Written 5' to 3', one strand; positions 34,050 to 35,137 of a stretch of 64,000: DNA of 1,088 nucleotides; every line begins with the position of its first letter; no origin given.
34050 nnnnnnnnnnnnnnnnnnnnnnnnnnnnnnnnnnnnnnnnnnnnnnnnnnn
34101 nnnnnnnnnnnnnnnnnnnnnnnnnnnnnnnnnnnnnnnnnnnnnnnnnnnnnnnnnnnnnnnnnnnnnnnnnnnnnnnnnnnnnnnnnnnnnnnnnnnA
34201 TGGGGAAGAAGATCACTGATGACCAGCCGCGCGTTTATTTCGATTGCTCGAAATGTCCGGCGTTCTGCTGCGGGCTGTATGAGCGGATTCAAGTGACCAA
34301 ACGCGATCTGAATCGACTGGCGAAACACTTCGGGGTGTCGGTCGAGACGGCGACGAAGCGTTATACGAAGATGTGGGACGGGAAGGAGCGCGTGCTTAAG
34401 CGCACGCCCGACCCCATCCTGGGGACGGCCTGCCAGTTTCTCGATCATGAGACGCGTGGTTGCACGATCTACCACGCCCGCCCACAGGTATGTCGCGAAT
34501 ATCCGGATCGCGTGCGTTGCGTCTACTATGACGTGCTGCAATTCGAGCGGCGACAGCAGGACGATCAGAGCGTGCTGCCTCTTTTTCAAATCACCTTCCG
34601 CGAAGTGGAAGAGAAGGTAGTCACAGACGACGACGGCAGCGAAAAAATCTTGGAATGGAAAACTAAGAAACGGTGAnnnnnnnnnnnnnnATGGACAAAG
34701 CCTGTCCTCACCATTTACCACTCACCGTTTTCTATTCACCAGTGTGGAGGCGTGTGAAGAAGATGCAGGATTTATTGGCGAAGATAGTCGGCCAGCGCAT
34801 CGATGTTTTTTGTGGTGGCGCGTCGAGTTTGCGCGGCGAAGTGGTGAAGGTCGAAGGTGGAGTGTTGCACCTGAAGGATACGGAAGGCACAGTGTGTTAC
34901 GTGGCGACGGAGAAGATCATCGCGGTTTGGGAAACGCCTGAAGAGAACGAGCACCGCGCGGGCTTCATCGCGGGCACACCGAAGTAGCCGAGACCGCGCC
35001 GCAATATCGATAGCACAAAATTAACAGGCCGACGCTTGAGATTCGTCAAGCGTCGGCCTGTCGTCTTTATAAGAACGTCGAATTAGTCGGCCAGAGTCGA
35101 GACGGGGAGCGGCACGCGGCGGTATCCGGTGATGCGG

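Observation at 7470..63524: Palindromes with conserved architecture but variable sequence, built from tandem heptamers, at many gene junctions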

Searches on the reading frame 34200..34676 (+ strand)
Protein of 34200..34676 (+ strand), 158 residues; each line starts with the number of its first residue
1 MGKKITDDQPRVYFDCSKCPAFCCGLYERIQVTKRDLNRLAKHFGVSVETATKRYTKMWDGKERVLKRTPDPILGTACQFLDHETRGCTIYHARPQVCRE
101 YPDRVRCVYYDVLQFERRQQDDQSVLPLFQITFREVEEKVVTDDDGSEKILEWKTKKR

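Call 9: find_encoding_contigs(protein=window:34200-34676:+, flank=10000, max_places=6)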
Protein window:34200-34676:+ (158 aa): 3 contigs read that carry it; 3 places shown.
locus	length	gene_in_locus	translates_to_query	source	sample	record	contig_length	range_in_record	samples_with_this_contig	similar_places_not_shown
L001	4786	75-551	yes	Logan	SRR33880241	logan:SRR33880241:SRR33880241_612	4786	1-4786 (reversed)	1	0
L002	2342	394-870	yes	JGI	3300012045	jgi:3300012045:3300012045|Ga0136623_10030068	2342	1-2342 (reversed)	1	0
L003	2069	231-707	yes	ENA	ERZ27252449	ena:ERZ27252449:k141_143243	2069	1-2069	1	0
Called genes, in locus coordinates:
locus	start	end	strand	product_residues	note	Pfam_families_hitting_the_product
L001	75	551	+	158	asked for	PF03692:CxxCxxCC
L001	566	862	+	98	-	PF21838:DUF6897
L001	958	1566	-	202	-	PF00877:NLPC_P60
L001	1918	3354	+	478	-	-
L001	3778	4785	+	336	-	?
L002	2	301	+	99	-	?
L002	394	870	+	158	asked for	PF03692:CxxCxxCC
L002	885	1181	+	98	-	PF21838:DUF6897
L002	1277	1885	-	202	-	PF00877:NLPC_P60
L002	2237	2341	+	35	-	?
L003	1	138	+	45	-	?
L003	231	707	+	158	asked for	PF03692:CxxCxxCC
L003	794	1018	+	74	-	PF21838:DUF6897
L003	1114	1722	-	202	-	PF00877:NLPC_P60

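Call 32: find_related_loci(query=window:34200-34676:+, collection=metagenome_contigs, flank=3000)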
Query window:34200-34676:+ (158 aa) in metagenome_contigs; peptide patterns used: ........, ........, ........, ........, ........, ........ (x = any residue, [..] = any of these).
195 stretches matched a pattern; 59 encode a relative of the query (tblastn E <= 1e-3); 59 distinct loci.
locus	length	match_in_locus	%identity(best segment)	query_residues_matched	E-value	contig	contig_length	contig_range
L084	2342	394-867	100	1-158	6e-111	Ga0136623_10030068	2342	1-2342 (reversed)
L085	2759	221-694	87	1-158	2e-96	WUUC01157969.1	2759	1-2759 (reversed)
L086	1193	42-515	85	1-158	3e-99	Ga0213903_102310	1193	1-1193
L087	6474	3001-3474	84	1-158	5e-91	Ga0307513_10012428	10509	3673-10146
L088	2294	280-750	84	1-157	3e-94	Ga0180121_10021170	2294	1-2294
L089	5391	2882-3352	83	1-157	7e-91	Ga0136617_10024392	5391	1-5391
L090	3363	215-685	85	1-157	1e-91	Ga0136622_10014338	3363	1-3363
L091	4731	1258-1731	84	1-158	1e-90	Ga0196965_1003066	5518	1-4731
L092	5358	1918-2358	83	1-147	5e-84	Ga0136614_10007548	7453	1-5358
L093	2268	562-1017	76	1-153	1e-80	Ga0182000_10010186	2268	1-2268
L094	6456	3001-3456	75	1-153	6e-77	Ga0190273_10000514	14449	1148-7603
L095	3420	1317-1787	71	1-158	2e-73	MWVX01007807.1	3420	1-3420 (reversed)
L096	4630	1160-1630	71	1-158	3e-73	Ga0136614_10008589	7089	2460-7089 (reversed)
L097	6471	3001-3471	67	1-158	9e-73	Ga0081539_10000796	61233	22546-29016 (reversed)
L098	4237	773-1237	70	1-154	3e-72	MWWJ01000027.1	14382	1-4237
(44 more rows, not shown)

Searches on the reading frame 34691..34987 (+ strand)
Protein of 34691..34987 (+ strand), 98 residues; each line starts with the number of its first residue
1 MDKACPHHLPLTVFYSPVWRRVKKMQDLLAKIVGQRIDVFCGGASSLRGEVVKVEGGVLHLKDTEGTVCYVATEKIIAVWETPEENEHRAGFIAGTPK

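Call 46: search_protein_families(library=pfam, proteins=[window:34691-34987:+])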
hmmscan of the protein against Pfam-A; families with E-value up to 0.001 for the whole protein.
window:34691-34987:+ (98 aa): 1 family
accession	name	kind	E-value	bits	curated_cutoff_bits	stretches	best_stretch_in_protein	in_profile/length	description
PF21838.2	DUF6897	-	4.1e-16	58.9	23.9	1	25-81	1-57/58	Domain of unknown function (DUF6897)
